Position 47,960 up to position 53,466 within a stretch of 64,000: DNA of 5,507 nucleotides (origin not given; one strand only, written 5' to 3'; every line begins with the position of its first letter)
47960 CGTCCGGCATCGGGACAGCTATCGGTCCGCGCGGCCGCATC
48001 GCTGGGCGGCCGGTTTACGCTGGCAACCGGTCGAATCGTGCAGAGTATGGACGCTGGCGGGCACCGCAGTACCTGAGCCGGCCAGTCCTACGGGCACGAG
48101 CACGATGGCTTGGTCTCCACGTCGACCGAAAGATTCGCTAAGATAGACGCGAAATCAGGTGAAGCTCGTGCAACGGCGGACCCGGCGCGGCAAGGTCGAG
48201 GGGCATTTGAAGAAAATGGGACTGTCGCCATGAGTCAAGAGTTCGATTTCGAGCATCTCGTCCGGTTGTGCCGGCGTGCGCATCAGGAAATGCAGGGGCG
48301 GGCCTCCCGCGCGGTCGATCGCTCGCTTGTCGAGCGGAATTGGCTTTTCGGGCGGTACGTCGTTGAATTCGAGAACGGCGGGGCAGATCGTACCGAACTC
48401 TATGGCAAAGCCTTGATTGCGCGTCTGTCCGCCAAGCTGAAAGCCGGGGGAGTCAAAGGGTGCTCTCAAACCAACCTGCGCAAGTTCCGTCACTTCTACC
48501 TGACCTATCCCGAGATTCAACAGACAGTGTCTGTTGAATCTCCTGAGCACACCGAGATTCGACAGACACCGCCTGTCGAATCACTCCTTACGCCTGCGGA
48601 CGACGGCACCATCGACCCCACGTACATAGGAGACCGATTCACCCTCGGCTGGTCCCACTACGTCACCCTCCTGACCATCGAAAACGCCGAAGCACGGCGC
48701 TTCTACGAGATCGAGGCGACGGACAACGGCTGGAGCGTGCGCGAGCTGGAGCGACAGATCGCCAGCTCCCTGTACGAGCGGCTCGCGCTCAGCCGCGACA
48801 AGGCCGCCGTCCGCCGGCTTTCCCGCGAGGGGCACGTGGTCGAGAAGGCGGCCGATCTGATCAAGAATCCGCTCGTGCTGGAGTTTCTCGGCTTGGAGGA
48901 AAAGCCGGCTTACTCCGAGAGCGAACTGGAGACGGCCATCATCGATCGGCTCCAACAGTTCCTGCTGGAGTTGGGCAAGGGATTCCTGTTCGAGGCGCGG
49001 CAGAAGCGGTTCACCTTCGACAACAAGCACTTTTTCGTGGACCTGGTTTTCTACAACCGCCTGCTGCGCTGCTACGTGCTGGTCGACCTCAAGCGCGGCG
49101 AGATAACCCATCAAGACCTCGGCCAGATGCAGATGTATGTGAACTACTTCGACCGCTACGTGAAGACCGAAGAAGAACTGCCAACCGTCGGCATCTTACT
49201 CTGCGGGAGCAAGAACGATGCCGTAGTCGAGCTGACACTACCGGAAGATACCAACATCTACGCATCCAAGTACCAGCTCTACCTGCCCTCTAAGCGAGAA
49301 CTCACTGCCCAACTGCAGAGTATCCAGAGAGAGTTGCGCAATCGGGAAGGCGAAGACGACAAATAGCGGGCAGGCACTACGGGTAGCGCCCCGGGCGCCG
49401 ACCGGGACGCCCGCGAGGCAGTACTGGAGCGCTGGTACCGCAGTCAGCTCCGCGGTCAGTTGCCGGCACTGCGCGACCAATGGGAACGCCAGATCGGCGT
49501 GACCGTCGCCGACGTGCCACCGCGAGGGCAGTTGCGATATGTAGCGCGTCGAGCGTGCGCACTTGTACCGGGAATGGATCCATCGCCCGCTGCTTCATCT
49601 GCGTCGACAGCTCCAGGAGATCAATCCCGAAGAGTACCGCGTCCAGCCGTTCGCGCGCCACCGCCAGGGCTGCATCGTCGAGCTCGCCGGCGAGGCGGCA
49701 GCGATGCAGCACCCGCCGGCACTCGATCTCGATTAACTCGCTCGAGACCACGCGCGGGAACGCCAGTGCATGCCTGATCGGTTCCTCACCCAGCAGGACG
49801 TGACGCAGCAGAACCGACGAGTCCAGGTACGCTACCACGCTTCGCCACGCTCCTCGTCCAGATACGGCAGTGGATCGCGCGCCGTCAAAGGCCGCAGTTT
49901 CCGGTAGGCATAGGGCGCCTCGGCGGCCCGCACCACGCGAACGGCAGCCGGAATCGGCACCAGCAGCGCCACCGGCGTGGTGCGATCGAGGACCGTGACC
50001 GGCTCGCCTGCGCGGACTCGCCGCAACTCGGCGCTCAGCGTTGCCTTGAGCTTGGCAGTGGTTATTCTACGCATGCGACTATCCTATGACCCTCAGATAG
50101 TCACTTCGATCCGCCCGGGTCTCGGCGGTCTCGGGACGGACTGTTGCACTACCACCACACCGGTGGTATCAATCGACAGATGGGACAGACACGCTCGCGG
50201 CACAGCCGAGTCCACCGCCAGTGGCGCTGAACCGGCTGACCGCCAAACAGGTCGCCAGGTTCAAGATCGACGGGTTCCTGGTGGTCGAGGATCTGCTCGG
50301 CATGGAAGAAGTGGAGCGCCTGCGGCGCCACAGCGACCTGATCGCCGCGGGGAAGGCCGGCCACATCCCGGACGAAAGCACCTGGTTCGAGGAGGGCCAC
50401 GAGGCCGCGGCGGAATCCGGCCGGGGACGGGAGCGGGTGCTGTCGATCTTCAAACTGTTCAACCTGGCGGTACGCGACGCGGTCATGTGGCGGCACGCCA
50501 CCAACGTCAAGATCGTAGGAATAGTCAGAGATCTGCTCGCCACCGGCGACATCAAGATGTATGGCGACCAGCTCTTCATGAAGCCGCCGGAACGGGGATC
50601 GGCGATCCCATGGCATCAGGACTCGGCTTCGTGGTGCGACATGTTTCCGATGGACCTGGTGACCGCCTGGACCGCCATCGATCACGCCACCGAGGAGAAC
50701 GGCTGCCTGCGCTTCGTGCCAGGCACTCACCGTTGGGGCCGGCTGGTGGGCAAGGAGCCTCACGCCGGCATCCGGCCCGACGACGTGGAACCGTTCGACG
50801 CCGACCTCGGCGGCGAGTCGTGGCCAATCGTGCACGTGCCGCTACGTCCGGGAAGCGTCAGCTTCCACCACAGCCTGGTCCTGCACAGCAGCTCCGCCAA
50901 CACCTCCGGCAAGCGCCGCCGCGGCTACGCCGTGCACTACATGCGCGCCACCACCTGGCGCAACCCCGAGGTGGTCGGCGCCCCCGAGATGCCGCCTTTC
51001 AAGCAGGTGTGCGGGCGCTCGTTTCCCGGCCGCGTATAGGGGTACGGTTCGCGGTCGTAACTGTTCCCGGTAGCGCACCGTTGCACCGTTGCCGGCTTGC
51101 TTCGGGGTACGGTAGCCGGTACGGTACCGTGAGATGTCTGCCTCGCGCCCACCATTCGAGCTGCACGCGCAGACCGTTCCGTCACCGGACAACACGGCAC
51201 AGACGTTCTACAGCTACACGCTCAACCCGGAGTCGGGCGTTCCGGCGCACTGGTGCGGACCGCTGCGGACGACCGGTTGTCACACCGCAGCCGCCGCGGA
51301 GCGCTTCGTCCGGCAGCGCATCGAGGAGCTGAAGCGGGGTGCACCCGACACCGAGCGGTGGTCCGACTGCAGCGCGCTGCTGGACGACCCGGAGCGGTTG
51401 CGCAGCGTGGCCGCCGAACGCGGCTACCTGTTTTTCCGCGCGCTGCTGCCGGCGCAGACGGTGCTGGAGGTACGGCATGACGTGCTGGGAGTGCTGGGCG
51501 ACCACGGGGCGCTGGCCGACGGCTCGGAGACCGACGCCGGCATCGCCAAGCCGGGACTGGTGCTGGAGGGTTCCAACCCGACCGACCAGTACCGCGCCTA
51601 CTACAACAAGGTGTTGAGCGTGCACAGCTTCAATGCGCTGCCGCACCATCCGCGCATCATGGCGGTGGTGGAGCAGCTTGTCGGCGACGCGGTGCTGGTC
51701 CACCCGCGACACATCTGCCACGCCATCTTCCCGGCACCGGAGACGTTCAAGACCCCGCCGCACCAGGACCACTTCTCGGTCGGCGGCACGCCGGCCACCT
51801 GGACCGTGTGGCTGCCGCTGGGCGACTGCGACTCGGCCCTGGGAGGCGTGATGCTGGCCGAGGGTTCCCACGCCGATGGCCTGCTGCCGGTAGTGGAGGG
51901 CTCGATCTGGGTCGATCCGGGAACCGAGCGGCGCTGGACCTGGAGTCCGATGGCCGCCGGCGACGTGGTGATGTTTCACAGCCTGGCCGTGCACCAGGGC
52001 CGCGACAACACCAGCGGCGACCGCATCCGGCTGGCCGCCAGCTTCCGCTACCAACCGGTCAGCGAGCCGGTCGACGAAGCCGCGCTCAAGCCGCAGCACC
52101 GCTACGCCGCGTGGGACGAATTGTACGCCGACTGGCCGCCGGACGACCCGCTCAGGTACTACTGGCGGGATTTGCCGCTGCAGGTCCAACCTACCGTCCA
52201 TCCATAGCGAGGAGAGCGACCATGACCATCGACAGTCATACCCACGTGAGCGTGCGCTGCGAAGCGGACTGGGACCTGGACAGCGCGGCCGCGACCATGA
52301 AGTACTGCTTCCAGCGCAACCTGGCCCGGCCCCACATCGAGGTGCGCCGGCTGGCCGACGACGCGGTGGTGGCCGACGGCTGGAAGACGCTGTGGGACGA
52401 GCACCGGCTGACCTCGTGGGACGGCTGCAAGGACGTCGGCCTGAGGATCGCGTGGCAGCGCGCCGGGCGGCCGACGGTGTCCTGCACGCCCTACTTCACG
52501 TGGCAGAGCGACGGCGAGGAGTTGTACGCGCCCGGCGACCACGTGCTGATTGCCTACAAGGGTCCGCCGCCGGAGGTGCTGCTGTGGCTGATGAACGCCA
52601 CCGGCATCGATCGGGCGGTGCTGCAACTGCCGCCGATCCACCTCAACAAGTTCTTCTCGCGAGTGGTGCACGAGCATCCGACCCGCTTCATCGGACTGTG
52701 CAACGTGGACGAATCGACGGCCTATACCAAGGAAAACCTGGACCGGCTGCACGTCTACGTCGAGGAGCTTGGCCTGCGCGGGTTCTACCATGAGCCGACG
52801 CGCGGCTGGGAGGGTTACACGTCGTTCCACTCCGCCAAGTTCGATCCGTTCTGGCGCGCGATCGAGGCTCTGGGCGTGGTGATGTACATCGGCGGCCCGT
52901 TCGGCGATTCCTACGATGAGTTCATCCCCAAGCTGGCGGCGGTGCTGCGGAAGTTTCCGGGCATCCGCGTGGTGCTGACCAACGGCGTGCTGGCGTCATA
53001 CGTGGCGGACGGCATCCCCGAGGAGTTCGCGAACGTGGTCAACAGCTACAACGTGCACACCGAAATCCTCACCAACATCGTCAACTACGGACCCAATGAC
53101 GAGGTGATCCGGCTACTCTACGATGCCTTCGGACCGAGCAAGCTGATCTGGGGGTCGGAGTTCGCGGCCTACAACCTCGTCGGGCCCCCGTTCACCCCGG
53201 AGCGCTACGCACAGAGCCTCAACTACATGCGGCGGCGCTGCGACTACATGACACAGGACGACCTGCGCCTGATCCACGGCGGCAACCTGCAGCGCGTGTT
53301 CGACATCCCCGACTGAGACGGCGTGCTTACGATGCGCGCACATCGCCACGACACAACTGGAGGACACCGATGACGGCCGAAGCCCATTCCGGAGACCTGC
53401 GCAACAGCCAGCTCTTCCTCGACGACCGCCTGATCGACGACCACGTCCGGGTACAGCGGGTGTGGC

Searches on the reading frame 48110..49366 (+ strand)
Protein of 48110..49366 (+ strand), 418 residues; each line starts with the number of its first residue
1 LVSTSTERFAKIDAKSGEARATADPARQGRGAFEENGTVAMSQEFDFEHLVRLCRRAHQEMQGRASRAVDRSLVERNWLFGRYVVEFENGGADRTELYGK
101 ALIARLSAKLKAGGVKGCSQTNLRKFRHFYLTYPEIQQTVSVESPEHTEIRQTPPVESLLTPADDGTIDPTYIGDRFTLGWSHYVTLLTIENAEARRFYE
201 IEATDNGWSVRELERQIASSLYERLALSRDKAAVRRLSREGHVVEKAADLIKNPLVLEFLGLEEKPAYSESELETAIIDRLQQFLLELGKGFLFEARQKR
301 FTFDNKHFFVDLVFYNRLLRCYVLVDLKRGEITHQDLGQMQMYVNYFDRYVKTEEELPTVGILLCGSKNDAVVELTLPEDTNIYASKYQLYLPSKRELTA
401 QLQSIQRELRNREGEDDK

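Call 85: search_protein_families(library=pfam, proteins=[window:48110-49366:+], max_evalue=0.0001)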
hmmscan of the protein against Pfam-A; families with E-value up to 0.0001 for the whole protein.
window:48110-49366:+ (418 aa): 2 families
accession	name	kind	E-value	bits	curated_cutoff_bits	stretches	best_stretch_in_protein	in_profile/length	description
PF06250.17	YhcG_C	-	3e-53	180.3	32.5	1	249-402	2-156/157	YhcG PDDEXK nuclease domain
PF17761.7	DUF1016_N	-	2.3e-31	109.1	32.8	1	58-224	6-137/137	DUF1016 N-terminal domain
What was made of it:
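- Checked: YhcG: confirmed at 48110-49366 (call 85).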

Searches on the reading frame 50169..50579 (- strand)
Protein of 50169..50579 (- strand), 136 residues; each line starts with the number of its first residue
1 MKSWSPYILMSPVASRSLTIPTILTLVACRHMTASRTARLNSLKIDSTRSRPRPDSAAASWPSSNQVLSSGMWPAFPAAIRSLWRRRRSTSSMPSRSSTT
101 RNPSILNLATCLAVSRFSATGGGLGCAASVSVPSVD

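Call 85: search_protein_families(library=pfam, proteins=[window:50169-50579:-], max_evalue=0.0001)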
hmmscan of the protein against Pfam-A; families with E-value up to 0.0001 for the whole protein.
window:50169-50579:- (136 aa): 0 families
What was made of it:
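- Checked: The 'second VapBC' was not verified: 50169-50579 has no Pfam hit (call 85).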

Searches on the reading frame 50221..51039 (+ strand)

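Call 85: search_protein_families(library=pfam, proteins=[window:50221-51039:+], max_evalue=0.0001)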
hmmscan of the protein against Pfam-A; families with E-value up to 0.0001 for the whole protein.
window:50221-51039:+ (272 aa): 1 family
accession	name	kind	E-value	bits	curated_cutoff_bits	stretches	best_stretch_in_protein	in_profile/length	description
PF05721.19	PhyH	-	2e-37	130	22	1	16-235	3-213/213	Phytanoyl-CoA dioxygenase (PhyH)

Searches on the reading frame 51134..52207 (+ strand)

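Call 85: search_protein_families(library=pfam, proteins=[window:51134-52207:+], max_evalue=0.0001)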
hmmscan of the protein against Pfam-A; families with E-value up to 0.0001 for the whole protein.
window:51134-52207:+ (357 aa): 1 family
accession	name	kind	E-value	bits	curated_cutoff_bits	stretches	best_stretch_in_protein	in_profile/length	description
PF05721.19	PhyH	-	3.6e-15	57.2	22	1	96-299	4-211/213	Phytanoyl-CoA dioxygenase (PhyH)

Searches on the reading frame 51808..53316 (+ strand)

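Call 85: search_protein_families(library=pfam, proteins=[window:51808-53316:+], max_evalue=0.0001)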
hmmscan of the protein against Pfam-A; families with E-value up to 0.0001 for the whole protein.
window:51808-53316:+ (502 aa): 1 family
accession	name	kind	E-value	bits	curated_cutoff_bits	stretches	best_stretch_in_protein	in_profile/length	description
PF04909.20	Amidohydro_2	-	2e-12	47.9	26.4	1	250-499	35-288/289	Amidohydrolase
